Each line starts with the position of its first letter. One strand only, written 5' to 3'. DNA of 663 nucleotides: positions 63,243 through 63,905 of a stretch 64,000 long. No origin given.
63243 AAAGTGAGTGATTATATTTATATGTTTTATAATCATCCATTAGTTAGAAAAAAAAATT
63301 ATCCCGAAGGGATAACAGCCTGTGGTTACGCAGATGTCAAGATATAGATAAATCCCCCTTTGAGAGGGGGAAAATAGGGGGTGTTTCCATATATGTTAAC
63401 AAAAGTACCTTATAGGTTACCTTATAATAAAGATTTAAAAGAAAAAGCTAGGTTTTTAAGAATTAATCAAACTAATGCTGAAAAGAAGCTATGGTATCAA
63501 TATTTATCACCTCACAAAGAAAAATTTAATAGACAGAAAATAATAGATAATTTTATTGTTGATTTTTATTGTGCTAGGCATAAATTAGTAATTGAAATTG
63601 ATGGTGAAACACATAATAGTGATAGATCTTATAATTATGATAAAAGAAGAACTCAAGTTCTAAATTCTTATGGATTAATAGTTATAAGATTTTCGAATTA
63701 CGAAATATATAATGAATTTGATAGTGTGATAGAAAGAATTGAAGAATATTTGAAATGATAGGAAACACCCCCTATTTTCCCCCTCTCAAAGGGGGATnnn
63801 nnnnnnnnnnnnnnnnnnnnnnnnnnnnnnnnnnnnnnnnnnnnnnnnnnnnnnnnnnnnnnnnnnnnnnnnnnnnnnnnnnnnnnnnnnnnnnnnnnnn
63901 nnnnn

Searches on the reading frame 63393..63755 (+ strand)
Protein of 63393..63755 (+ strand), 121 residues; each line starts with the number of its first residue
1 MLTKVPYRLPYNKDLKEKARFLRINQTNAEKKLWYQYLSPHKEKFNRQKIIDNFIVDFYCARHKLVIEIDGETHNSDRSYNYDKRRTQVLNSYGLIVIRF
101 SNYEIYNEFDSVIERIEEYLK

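Call 37: search_protein_families(library=ncbifam, proteins=[window:63393-63755:+], max_evalue=0.01)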
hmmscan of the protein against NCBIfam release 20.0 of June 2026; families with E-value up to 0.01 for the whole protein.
window:63393-63755:+ (121 aa): 1 family
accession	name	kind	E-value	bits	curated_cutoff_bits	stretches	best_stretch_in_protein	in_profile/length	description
NF007294.0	PRK09767.1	equivalog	9.7e-19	67.6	218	1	15-119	5-109/117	DUF559 domain-containing protein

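Call 38: search_protein_families(library=padloc, proteins=[window:63393-63755:+], max_evalue=0.01)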
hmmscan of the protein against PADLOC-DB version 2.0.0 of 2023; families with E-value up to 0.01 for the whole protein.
window:63393-63755:+ (121 aa): 4 families
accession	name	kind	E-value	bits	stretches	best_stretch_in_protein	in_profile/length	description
PDLC03210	mREase_II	-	2.7e-06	24.9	1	54-119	53-118/294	Type II methyl-directed restriction enzyme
PDLC03678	HEase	-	3.1e-05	21.8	1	48-119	187-257/266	homing endonuclease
PDLC02868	DpdF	-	0.00074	15.3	1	55-103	83-131/1078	DpdF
PDLC05067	PDC-S69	-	0.0046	14.6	1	50-114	216-278/289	-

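Call 39: search_protein_families(library=pfam, proteins=[window:63393-63755:+], max_evalue=0.01)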
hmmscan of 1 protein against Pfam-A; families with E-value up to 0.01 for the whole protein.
window:63393-63755:+ (121 aa): 3 families
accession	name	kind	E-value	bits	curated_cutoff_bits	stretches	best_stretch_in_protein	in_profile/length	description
PF04480.18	DUF559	-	4.8e-31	107.3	20.6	1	14-120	2-108/109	Protein of unknown function (DUF559)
PF18741.7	MTES_1575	-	3.7e-07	30.6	38.2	1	43-119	14-95/96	REase_MTES_1575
PF10881.14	DUF2726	-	8.3e-05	22.8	24.7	1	48-116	56-123/126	Protein of unknown function (DUF2726)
